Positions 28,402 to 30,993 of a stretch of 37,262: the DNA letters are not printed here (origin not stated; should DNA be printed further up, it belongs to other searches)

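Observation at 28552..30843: In-frame fusion of an apparently active ketopantoate-reductase-type domain to a radical-enzyme core subunit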

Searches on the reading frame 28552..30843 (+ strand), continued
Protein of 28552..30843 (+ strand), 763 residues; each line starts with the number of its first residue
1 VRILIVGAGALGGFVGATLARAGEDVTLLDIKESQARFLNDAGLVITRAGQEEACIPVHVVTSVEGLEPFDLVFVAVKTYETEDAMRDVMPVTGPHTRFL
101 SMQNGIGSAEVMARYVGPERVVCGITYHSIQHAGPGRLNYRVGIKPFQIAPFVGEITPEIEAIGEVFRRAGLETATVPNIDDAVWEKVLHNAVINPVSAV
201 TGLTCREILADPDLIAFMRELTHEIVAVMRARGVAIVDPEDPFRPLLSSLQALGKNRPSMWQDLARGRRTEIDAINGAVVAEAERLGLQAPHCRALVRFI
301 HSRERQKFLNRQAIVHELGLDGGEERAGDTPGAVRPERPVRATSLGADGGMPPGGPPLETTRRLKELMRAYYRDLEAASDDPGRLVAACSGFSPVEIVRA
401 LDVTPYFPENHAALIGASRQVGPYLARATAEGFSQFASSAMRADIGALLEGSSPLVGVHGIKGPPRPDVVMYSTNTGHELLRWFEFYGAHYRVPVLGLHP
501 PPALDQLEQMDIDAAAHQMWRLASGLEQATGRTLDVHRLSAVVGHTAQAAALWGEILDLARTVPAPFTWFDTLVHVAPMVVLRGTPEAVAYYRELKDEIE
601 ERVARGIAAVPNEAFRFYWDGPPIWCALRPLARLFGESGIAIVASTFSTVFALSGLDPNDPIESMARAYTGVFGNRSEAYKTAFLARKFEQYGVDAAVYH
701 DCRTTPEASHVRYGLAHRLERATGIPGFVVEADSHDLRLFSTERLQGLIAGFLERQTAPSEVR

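Call 60: search_protein_families(library=pfam, proteins=[L083:588-2117:+, L083:2110-3450:+, L083:3901-5571:+, L083:6349-7563:+, L083:7718-9388:+, L083:9466-9906:+, L083:9872-10909:+, L083:10919-12172:+, L083:13006-14580:+, L083:14691-15545:+], max_evalue=0.0001)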
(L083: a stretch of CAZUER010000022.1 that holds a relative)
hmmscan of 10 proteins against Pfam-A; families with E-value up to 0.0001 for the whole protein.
L083:588-2117:+ (509 aa): 7 families
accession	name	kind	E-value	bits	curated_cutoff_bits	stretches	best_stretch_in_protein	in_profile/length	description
PF02518.31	HATPase_c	-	3.4e-24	85.9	26.4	1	396-505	1-110/111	Histidine kinase-, DNA gyrase B-, and HSP90-like ATPase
PF00512.31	HisKA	-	4.2e-14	52.8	26.9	1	290-350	3-62/66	His Kinase A (phospho-acceptor) domain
PF13426.13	PAS_9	-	5.4e-14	52.7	27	1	172-272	2-103/103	PAS domain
PF00989.32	PAS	-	6.8e-11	42.6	22.6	1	162-270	2-113/113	PAS fold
PF08447.18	PAS_3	-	3.1e-07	31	25.6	1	182-249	1-69/89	PAS fold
PF08448.16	PAS_4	-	7.6e-07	29.8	23.1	1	179-274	14-109/110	PAS fold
PF13188.13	PAS_8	-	4.2e-06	26.9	21.8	1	162-202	2-44/65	PAS domain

L083:2110-3450:+ (446 aa): 9 families
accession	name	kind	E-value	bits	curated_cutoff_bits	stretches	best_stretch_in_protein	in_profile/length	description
PF00158.32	Sigma54_activat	-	4.1e-67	225.5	20.2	1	141-308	1-168/168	Sigma-54 interaction domain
PF00072.30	Response_reg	-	5.6e-25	88.1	30.2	1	4-113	1-110/111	Response regulator receiver domain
PF14532.12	Sigma54_activ_2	-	9.5e-23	81.4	25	1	142-312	1-138/138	Sigma-54 interaction domain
PF25601.1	AAA_lid_14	-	3.3e-21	75.3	27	1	313-394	1-82/87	AAA+ ATPase lid domain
PF02954.25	HTH_8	-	1.9e-11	43.9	22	1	402-442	2-42/42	Bacterial regulatory protein, Fis family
PF00004.35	AAA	-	5.4e-08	33.8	21.2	1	165-285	1-111/131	ATPase family associated with various cellular activities (AAA)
PF07728.20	AAA_5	-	1.9e-06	28.4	22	1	165-283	2-123/139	AAA domain (dynein-related subfamily)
PF01078.27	Mg_chelatase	-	1.5e-05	24.9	20.3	0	165-282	25-157/207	Magnesium chelatase, subunit ChlI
PF07724.20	AAA_2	-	3.5e-05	24.4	27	0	163-291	4-133/166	AAA domain (Cdc48 subfamily)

L083:3901-5571:+ (556 aa): 2 families
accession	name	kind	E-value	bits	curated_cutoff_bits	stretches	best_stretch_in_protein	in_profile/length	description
PF00501.34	AMP-binding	-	1.4e-90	304.3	29.9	1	53-409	6-384/384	AMP-binding enzyme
PF13193.12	AMP-binding_C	-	1.3e-20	74.5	24.5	1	459-537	1-76/76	AMP-binding enzyme C-terminal domain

L083:6349-7563:+ (404 aa): 2 families
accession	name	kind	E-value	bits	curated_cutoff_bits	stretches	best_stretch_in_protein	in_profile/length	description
PF00557.29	Peptidase_M24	-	1.8e-37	129.6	23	1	153-386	1-206/208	Metallopeptidase family M24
PF01321.24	Creatinase_N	-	3.5e-21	76.5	22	1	22-145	1-127/128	Creatinase/Prolidase N-terminal domain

L083:7718-9388:+ (556 aa): 2 families
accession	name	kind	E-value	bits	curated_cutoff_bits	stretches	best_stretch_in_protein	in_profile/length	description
PF00501.34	AMP-binding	-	9.5e-72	242.3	29.9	1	47-416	4-383/384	AMP-binding enzyme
PF13193.12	AMP-binding_C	-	9.9e-13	49.3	24.5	1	468-543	1-76/76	AMP-binding enzyme C-terminal domain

L083:9466-9906:+ (146 aa): 2 families
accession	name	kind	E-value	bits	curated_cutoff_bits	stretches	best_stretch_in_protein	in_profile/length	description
PF19571.5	ACT_8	-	5.4e-22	78.5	23.5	1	1-129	1-127/141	ACT domain pair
PF01842.31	ACT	-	3.1e-07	30.5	27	0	5-41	2-38/66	ACT domain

L083:9872-10909:+ (345 aa): 2 families
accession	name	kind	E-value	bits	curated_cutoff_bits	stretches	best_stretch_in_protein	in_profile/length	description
PF08546.17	ApbA_C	-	1.6e-33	116.1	22.7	1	220-342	2-125/125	Ketopantoate reductase PanE/ApbA C terminal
PF02558.23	ApbA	-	1e-18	67.8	22.2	1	43-180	2-137/150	Ketopantoate reductase PanE/ApbA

L083:10919-12172:+ (417 aa): 1 family
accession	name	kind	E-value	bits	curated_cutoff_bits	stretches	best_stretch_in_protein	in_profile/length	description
PF06050.19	HGD-D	-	2.1e-63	215.4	28.4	1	47-410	4-342/342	2-hydroxyglutaryl-CoA dehydratase, D-component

L083:13006-14580:+ (524 aa): 2 families
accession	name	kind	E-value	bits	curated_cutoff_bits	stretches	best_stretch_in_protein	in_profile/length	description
PF00501.34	AMP-binding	-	1.2e-74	251.9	29.9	1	21-380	9-384/384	AMP-binding enzyme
PF13193.12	AMP-binding_C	-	1e-21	78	24.5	1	430-510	1-76/76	AMP-binding enzyme C-terminal domain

L083:14691-15545:+ (284 aa): 3 families
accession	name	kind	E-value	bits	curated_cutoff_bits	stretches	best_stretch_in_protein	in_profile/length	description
PF02737.24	3HCDH_N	-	5.3e-66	222.4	22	1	5-183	1-178/180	3-hydroxyacyl-CoA dehydrogenase, NAD binding domain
PF00725.27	3HCDH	-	2.8e-32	111.5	22.1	1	187-284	1-97/97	3-hydroxyacyl-CoA dehydrogenase, C-terminal domain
PF03446.21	NAD_binding_2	-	2.3e-05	24.9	21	1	5-41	1-37/161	NAD binding domain of 6-phosphogluconate dehydrogenase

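Call 72: search_protein_families(library=pfam, proteins=[L048:15961-18039:-, L048:14536-15957:-, L048:20741-22282:-, L041:12171-13556:+], max_evalue=0.0001)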
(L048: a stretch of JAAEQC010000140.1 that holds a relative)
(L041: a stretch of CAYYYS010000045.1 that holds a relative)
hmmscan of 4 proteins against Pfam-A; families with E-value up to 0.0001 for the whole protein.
L048:15961-18039:- (692 aa): 5 families
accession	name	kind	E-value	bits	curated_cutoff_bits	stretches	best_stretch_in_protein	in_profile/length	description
PF13549.11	ATP-grasp_5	-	1.1e-61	208.4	27.6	1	478-691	5-221/221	ATP-grasp domain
PF13607.11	Succ_CoA_lig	-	2.8e-40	137.7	27.4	1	153-287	1-135/138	Succinyl-CoA ligase like flavodoxin domain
PF13380.12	CoA_binding_2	-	1.1e-22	81.1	22.8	1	10-135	2-115/116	CoA binding domain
PF02629.25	CoA_binding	-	1.5e-07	32.5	22.3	1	9-97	4-95/97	CoA binding domain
PF19045.5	Ligase_CoA_2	-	4.2e-05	24.1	23.7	1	303-438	3-143/162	Ligase-CoA domain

L048:14536-15957:- (473 aa): 1 family
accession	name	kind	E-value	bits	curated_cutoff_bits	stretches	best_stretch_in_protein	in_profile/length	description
PF00474.23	SSF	-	9.4e-26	91.1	22.8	1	38-414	1-399/406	Sodium:solute symporter family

L048:20741-22282:- (513 aa): 0 families

L041:12171-13556:+ (461 aa): 2 families
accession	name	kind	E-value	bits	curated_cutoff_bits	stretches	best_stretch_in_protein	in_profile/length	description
PF13749.12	HATPase_c_4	-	7.9e-22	77.5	26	1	277-360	2-86/89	Putative ATP-dependent DNA helicase recG C-terminal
PF04326.19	SLFN_AlbA_2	-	3.6e-13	50.5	25.3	1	3-108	1-117/118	Schlafen, AlbA_2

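Call 86: predict_structure(alignment_id=A3)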
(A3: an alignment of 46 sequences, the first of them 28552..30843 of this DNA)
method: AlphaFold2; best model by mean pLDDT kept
length: 763 residues; sequences in the alignment: 46
mean_pLDDT: 85.2   pTM: 0.57
mean pLDDT of the five models: 85.2, 85.1, 84.2, 82.3, 81.5
residues with pLDDT >= 90: 379; 70-90: 299; 50-70: 46; < 50: 39
segments of 3 or more residues with pLDDT < 50: 264-267, 313-336, 704-709, 760-763
pLDDT, mean of each block of 10 residues (from residue 1): 91 93 94 80 85 90 92 90 91 92 87 93 88 79 86 90 92 90 90 86 82 93 95 90 88 70 54 89 95 88 63 47 35 49 79 68 92 94 94 93 95 91 86 76 91 90 94 79 88 90 73 88 95 94 97 95 92 90 96 97 91 92 89 91 91 89 91 81 91 93 51 73 86 85 86 73 39
secondary structure, 60 per line:
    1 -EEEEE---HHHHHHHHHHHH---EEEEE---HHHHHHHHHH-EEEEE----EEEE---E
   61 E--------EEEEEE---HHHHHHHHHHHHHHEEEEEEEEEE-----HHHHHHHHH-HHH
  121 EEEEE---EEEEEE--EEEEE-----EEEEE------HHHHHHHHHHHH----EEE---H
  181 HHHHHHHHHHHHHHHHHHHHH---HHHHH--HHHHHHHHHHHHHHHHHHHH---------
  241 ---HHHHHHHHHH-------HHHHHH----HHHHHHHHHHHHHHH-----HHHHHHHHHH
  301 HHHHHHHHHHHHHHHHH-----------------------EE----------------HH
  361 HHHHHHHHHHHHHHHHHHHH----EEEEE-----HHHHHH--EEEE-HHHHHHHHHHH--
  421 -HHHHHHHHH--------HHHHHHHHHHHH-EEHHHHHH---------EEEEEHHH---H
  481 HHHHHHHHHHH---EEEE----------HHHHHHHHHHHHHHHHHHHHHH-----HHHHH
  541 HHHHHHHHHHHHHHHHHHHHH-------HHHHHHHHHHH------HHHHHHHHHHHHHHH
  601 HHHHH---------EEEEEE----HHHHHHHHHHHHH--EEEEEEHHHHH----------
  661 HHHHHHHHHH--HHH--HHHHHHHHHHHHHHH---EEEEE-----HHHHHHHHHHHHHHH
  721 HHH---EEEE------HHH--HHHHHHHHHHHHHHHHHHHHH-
elements in order (helices of 4 or more, strands of 3 or more residues): E2-6 H10-21 E25-29 H33-42 E44-48 E53-56 E70-75 H79-92 E93-102 H108-116 E121-125 E129-134 E137-141 E147-151 H158-169 E174-176 H180-201 H205-209 H212-231 H244-253 H261-266 H271-285 H291-317 H359-380 E385-389 H395-400 E403-406 H408-418 H422-430 H439-450 H454-459 E469-473 H480-491 E495-498 H509-530 H536-561 H569-579 H586-605 E615-620 H625-637 E640-645 H646-650 H661-670 H678-692 E696-700 H706-723 E727-730 H742-762

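Call 89: fold_search(model_id=the predicted structure, library=pdb)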
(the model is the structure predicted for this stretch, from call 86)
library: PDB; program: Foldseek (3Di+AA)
matches with E <= 10: 1459; with E <= 0.001: 531
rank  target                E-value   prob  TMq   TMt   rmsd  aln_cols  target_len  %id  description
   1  3o3o_A                3.1e-24  1.00  0.48  0.90   2.6       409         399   23  (R)-2-hydroxyisocaproyl-CoA dehydratase in complex with (R)-2-hydroxyisocaproate (released 2011-03-16)
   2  3o3m_A                7.3e-24  1.00  0.49  0.91   2.4       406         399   24  (R)-2-Hydroxyisocaproyl-CoA Dehydratase (released 2011-03-16)
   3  3o3m_C                1.6e-23  1.00  0.49  0.91   2.5       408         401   24  (R)-2-Hydroxyisocaproyl-CoA Dehydratase (released 2011-03-16)
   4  5hws_D                9.1e-23  1.00  0.36  0.88   3.0       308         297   30  Crystal structure of ketopantoate reductase from Thermococcus kodakarensis complexed with NADP+ (released 2016-05-18)
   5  5ayv_A                3.9e-22  1.00  0.36  0.89   3.0       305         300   30  Crystal structure of archaeal ketopantoate reductase complexed with coenzyme A and 2-oxopantoate (released 2016-01-27)
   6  5hws_C                4.1e-22  1.00  0.36  0.87   3.0       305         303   30  Crystal structure of ketopantoate reductase from Thermococcus kodakarensis complexed with NADP+ (released 2016-05-18)
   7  5hws_A                4.5e-22  1.00  0.36  0.89   3.0       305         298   30  Crystal structure of ketopantoate reductase from Thermococcus kodakarensis complexed with NADP+ (released 2016-05-18)
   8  9g87_A                4.5e-22  1.00  0.48  0.81   3.3       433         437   21  3-methylbenzoyl-CoA reductase from Thauera chlorobenzoica (subunits MbdON ) (released 2026-02-04)
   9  5ayv_B                1.5e-21  1.00  0.36  0.88   2.8       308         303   30  Crystal structure of archaeal ketopantoate reductase complexed with coenzyme A and 2-oxopantoate (released 2016-01-27)
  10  8s02_C                1.6e-21  1.00  0.48  0.83   4.1       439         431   21  BzdNO-benzoyl-CoA complex (released 2025-03-05)
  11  9gai_A                2.3e-21  1.00  0.48  0.82   5.0       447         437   20  3-methylbenzoyl-CoA reductase from Thauera chlorobenzoica (MbdONPQ) (released 2026-02-18)
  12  9gai_E                4.6e-21  1.00  0.48  0.82   5.0       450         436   20  3-methylbenzoyl-CoA reductase from Thauera chlorobenzoica (MbdONPQ) (released 2026-02-18)
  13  8s02_A                6.2e-21  1.00  0.49  0.82   4.0       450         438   22  BzdNO-benzoyl-CoA complex (released 2025-03-05)
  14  8wl3_A                3.0e-20  1.00  0.35  0.76   4.4       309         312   28  The structure of D-mandelate dehydrogenase with L243W mutation (released 2024-10-02)
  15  8wl3_B                3.5e-20  1.00  0.35  0.78   4.2       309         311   28  The structure of D-mandelate dehydrogenase with L243W mutation (released 2024-10-02)
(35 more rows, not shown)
